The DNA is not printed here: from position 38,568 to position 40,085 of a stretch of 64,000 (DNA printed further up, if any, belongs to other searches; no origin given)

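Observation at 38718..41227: Two divergent high-GC genes of unknown function inserted into the mraY-murD cell-wall cluster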

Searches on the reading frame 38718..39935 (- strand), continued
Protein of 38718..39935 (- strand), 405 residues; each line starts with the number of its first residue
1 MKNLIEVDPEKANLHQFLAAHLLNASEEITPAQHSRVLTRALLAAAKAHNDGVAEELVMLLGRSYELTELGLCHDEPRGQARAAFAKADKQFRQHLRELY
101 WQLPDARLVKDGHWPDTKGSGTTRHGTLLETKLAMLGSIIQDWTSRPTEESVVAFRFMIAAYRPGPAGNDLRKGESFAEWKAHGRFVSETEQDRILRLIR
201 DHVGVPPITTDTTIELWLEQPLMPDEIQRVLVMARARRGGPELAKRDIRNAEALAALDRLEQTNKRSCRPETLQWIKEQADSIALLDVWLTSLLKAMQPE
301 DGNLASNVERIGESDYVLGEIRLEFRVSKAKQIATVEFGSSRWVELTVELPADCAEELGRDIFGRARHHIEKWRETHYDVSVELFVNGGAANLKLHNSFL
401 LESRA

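Call 75: search_protein_representatives(alignment_id=A1)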
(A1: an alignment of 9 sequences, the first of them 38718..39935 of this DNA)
Query: 9 sequences, 387 profile positions. Proteins with E-value up to 0.001 (for the whole library): 272; up to 1e-10: 158; up to 1e-30: 70. The best 150 are listed.
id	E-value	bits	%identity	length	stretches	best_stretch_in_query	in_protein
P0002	1.3e-168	577.3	-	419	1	5-386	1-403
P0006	8.7e-160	548.2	-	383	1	2-383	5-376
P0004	1.8e-152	524.1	-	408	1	3-386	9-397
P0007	1.9e-151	520.8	-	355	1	2-355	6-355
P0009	1.3e-129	448.9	-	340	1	3-385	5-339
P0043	4.4e-102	358.3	-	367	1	2-383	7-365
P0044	3.8e-99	348.6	-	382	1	2-381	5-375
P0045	3.1e-96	339.0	-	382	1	2-379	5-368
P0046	1.8e-94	333.2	-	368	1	13-383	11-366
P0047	3.2e-93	329.1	-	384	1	2-380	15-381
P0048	1.4e-84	300.7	-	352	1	4-385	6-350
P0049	3.5e-83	296.0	-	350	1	5-363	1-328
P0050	3.5e-83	296.0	-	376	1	12-381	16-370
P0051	4.5e-81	289.1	-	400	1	4-382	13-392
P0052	1.2e-80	287.7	-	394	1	14-368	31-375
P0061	1.7e-65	237.9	-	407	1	10-382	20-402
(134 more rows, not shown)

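Call 77: search_protein_families(library=pfam, alignment_id=A6, max_evalue=0.01)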
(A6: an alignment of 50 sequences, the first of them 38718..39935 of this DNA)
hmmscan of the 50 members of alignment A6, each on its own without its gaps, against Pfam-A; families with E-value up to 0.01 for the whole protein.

A. member 1, window:38718-39935:- (405 aa): 0 families

B. families by the number of members that match (of 50 scanned): 4 families
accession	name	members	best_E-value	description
PF08759.17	GT-D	1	0.0022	Glycosyltransferase GT-D fold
PF12350.13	CTK3_C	1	0.0064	CTD kinase subunit gamma CTK3 C-terminus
PF05361.17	PP1_inhibitor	1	0.0066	PKC-activated protein phosphatase-1 inhibitor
PF08010.17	Phage_30_3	1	0.0088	Bacteriophage protein GP30.3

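Call 78: search_solved_structures(query=A6, max_evalue=1)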
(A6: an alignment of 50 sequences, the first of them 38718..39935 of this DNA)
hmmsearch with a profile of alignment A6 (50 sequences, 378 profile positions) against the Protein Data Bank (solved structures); distinct sequences matched with E-value up to 1: 3.
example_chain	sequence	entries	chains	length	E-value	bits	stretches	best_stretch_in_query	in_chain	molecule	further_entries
6ywe_i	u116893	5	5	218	0.055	15.5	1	224-306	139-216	mL54 | Uncharacterized protein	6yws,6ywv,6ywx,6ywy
8eum_A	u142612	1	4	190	0.52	12.3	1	179-239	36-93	Protogloblin ApPgb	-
7ute_A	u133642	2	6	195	0.55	12.2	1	179-239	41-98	Protogloblin ApPgb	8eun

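Call 102: search_dna_similar(query=window:38718-39935:-, collection=phages, mode=protein, max_evalue=0.001, max_rows=10)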
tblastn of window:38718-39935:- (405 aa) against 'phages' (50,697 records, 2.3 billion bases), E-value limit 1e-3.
No match.

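Call 109: fold_search(model_id=the predicted structure, library=viral)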
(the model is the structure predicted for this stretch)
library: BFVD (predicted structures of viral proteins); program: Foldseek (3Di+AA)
matches with E <= 10: 322; with E <= 0.001: 0
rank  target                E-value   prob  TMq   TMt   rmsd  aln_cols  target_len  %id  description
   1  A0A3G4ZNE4            6.4e-02  0.13  0.11  0.08  32.6       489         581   10  Uncharacterized protein [Terrestrivirus sp.]
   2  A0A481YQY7            1.2e-01  0.23  0.15  0.15  16.9       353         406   11  Uncharacterized protein [Iridovirus LCIVAC01]
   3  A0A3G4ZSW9            1.3e-01  0.15  0.13  0.10  21.7       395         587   12  Uncharacterized protein [Edafosvirus sp.]
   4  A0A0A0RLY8            2.0e-01  0.95  0.13  0.44   3.9        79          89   13  (no name in the UniProt tables at hand)
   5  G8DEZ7                2.4e-01  0.69  0.14  0.28  11.6       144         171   11  (no name in the UniProt tables at hand)
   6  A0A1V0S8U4            2.6e-01  0.20  0.15  0.14  19.0       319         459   10  Ankyrin repeat protein [Catovirus CTV1]
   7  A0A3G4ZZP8            2.6e-01  0.18  0.14  0.11  20.0       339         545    9  Uncharacterized protein [Harvfovirus sp.]
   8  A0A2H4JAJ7            3.0e-01  0.84  0.17  0.40  10.1       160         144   10  Uncharacterized protein [uncultured Caudovirales phage]
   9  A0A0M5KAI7            3.0e-01  0.21  0.20  0.12  22.6       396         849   12  (no name in the UniProt tables at hand)
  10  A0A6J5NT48            4.0e-01  0.13  0.12  0.16  19.2       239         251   12  Uncharacterized protein [uncultured Caudovirales phage]
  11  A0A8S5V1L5            4.4e-01  0.94  0.16  0.35  11.2       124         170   10  Lipoprotein [Myoviridae sp. ctJ2i1]
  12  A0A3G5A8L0            5.0e-01  0.14  0.16  0.11  19.3       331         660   10  Dynamin family GTPase [Hyperionvirus sp.]
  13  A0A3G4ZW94            5.0e-01  0.12  0.15  0.18  21.1       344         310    9  Uncharacterized protein (Fragment) [Faunusvirus sp.]
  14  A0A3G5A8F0            5.3e-01  0.30  0.22  0.20  16.5       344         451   10  BTB domain-containing protein [Hyperionvirus sp.]
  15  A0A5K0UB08            6.0e-01  0.14  0.17  0.13  19.4       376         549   10  Putative ankyrin domain containg protein [Yasminevirus sp. GU-2018]
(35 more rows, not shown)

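Call 110: list_cluster_members(proteins=[P0043, P0044, P0046, P0051, P0061, P0020, P0039, P0041, P0031, P0004])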
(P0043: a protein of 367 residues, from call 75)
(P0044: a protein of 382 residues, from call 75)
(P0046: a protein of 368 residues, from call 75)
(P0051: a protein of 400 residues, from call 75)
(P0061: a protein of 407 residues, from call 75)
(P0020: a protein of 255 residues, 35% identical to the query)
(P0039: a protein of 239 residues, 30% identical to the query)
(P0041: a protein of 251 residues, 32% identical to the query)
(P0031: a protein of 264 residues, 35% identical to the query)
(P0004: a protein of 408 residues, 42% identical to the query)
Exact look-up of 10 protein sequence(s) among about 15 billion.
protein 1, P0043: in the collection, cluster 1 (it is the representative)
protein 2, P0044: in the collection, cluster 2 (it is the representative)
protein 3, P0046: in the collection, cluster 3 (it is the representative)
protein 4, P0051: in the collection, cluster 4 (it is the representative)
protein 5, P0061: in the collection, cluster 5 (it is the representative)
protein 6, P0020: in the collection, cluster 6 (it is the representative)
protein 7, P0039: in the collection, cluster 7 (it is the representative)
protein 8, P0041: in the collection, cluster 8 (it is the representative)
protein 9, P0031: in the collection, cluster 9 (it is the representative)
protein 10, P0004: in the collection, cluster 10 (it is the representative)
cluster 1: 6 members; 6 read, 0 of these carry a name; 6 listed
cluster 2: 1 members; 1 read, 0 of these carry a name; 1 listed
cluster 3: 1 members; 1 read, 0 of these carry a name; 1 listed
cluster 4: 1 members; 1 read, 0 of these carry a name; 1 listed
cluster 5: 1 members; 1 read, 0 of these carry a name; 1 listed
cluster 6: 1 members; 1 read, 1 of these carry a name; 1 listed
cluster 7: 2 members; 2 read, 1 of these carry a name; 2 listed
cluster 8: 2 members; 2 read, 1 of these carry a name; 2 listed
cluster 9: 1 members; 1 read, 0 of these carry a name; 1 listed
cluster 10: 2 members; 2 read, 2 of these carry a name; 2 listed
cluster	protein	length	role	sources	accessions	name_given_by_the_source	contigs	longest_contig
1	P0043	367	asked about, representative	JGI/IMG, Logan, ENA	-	-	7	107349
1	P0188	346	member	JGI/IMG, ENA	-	-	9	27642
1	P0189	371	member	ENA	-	-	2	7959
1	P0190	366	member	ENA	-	-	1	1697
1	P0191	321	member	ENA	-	-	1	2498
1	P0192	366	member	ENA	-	-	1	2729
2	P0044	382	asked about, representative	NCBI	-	-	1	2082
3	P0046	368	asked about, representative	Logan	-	-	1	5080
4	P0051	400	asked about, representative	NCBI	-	-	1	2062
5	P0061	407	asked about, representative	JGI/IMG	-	-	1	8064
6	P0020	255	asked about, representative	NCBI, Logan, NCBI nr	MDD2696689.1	MAG: hypothetical protein PHE52_00825 [Candidatus Pacebacteria bacterium] | hypothetical protein [Candidatus Paceibacterota bacterium]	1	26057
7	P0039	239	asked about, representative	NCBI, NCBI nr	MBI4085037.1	MAG: hypothetical protein HY432_00835 [Candidatus Liptonbacteria bacterium] | hypothetical protein [Candidatus Liptonbacteria bacterium]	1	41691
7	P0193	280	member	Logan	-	-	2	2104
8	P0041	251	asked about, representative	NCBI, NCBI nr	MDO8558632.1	MAG: hypothetical protein Q7S09_05665 [bacterium] | hypothetical protein [bacterium]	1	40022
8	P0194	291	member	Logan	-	-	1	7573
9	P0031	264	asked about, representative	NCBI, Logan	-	-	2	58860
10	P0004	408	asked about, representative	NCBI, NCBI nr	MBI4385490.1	hypothetical protein HY573_01530 [Candidatus Parcubacteria bacterium] | hypothetical protein [Candidatus Parcubacteria bacterium]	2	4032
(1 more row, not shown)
